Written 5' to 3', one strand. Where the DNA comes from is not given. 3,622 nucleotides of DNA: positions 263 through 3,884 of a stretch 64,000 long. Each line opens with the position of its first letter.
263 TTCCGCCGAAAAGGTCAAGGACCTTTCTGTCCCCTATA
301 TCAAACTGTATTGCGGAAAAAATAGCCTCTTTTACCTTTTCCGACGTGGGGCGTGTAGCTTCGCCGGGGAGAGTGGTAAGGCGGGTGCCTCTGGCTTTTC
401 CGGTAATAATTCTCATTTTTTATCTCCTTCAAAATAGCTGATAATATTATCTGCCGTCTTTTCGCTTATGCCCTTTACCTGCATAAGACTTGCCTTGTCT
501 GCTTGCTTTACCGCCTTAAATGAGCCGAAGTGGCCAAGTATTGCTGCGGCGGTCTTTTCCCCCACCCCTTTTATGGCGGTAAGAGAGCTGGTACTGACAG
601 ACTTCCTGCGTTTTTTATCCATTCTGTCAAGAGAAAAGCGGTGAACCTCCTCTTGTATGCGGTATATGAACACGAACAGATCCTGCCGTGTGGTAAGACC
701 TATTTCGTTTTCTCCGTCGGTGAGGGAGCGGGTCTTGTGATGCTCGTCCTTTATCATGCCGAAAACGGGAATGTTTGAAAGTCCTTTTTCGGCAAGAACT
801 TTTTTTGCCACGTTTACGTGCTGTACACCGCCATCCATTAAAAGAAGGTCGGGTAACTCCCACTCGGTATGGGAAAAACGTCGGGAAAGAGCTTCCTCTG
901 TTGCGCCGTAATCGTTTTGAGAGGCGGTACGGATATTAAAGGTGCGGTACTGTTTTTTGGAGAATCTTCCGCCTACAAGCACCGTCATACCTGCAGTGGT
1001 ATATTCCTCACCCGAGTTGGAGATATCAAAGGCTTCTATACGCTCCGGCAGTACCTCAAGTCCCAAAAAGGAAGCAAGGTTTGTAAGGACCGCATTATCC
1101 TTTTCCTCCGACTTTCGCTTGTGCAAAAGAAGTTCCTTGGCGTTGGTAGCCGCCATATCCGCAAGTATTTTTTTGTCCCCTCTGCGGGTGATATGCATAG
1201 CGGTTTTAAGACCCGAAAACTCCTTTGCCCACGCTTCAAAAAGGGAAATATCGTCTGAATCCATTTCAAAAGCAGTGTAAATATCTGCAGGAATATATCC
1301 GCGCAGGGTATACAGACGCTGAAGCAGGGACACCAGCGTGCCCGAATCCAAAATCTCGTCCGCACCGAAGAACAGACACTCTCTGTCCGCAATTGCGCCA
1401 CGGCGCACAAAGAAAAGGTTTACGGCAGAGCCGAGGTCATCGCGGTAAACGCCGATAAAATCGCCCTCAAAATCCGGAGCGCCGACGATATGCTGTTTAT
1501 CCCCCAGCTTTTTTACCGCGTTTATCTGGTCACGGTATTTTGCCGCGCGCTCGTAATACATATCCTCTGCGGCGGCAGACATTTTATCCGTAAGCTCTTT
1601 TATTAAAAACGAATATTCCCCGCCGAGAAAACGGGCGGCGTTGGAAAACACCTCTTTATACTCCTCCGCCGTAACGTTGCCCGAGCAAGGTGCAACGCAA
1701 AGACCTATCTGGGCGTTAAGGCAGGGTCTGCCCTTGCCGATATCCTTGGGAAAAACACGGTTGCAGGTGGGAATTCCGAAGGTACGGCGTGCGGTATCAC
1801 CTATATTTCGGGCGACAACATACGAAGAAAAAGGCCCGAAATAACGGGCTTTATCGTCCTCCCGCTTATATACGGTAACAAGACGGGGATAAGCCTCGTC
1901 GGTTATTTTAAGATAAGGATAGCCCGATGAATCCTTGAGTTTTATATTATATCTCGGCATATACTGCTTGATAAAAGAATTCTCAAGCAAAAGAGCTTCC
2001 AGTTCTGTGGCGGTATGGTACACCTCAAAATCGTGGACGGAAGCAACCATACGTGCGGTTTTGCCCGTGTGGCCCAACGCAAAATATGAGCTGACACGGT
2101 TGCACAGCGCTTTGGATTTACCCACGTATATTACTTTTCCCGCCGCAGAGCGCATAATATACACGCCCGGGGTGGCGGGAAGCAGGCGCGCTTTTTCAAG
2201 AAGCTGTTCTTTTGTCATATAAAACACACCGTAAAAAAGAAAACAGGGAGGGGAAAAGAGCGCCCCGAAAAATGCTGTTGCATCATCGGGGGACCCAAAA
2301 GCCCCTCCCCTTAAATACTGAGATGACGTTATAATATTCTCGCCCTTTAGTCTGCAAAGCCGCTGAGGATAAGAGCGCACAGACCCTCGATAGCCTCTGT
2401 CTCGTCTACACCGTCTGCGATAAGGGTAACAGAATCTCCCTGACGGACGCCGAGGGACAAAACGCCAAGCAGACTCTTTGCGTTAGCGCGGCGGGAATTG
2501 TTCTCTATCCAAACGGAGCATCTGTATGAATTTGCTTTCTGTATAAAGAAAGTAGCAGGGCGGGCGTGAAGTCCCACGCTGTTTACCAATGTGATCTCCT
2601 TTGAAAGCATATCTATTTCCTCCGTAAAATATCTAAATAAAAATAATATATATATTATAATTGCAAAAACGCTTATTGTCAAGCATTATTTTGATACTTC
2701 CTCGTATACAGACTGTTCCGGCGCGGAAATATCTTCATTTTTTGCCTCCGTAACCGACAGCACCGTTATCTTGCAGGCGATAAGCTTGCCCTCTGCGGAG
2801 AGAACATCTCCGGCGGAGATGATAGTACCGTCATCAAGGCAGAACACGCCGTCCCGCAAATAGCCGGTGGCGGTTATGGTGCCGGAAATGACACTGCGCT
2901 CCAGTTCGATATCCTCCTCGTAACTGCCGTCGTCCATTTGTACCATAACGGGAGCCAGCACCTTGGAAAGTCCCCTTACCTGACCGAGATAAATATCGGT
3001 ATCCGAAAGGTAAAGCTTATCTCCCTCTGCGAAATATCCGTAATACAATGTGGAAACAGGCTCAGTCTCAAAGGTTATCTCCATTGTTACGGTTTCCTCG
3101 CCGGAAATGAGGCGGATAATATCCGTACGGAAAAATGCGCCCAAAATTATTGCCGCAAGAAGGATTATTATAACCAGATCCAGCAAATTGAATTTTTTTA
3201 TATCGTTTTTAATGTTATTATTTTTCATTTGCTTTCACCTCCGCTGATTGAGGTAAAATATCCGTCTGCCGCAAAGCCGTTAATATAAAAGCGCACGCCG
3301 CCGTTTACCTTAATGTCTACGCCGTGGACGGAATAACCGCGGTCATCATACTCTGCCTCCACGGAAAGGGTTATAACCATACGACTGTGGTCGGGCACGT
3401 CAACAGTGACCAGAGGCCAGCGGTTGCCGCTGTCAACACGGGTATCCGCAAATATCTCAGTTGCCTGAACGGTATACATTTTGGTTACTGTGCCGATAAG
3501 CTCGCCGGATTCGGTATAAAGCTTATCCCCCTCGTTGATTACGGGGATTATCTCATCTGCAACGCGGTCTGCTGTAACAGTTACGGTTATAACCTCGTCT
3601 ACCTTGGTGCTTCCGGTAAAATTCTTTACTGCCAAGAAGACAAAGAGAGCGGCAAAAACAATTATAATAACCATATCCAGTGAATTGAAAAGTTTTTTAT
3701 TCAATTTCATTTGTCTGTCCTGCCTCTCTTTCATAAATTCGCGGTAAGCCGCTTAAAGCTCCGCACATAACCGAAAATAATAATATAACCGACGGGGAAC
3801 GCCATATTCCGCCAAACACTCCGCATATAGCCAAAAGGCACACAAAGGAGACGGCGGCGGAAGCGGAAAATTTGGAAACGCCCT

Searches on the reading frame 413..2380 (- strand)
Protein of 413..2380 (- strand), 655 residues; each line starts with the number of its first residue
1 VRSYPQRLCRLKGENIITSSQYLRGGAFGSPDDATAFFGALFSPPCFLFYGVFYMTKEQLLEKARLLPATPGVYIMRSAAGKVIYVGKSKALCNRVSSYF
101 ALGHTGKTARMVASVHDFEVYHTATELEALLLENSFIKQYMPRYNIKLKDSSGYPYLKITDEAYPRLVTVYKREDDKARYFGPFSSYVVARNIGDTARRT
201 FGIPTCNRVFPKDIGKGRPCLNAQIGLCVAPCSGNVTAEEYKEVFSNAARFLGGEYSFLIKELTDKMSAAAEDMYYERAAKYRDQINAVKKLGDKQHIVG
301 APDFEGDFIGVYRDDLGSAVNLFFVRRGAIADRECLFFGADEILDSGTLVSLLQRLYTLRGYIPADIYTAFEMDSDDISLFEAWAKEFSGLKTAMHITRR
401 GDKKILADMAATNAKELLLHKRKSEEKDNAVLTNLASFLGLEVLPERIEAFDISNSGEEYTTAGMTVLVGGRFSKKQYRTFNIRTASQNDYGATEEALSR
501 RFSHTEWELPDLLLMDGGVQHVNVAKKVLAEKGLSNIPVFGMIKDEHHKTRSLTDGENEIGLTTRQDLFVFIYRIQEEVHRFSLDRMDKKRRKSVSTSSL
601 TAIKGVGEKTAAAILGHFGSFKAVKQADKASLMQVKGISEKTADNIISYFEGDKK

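Call 98: search_protein_families(library=pfam, proteins=[window:413-2380:-], max_evalue=0.00001)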
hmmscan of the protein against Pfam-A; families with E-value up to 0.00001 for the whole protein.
window:413-2380:- (655 aa): 7 families
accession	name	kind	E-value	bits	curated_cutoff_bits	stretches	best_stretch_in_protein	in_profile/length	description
PF08459.17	UvrC_RNaseH_dom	-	4.8e-43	147.2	22.3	1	438-583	3-158/159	UvrC RNAse H endonuclease domain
PF22920.2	UvrC_RNaseH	-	2.8e-16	59.9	24.3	1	307-418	3-113/116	UvrC Ribonuclease H-like domain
PF14520.12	HHH_5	-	1.1e-13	51.9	27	1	599-648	3-53/57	Helix-hairpin-helix domain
PF00633.29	HHH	-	1.4e-12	47.2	24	0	620-649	1-30/30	Helix-hairpin-helix motif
PF12826.13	HHH_2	-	4e-10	40.1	27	1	603-653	8-58/64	Helix-hairpin-helix motif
PF02151.25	UVR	-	4.1e-10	39.5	21.5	1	259-291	3-35/36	UvrB/uvrC motif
PF01541.30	GIY-YIG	-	3.6e-09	37.2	22.6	1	72-145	3-78/78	GIY-YIG catalytic domain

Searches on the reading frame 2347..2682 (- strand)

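Call 98: search_protein_families(library=pfam, proteins=[window:2347-2682:-], max_evalue=0.00001)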
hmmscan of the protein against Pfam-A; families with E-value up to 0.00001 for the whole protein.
window:2347-2682:- (111 aa): 1 family
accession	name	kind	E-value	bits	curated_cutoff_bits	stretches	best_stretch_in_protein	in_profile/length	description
PF00381.24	PTS-HPr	-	5e-29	100.6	23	1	27-105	2-79/81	PTS HPr component phosphorylation site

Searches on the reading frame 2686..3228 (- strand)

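Call 98: search_protein_families(library=pfam, proteins=[window:2686-3228:-], max_evalue=0.00001)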
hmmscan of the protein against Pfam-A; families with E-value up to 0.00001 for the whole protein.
window:2686-3228:- (180 aa): 1 family
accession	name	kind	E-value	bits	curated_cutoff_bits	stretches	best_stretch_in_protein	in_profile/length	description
PF14221.11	DUF4330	-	2.1e-06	28.4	27.6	1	11-159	12-166/167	Domain of unknown function (DUF4330)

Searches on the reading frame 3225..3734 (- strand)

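Call 98: search_protein_families(library=pfam, proteins=[window:3225-3734:-], max_evalue=0.00001)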
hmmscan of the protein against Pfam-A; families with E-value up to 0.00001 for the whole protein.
window:3225-3734:- (169 aa): 1 family
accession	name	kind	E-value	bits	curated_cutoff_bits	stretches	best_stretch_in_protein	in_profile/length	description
PF14221.11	DUF4330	-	2.7e-08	34.6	27.6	1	15-153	13-154/167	Domain of unknown function (DUF4330)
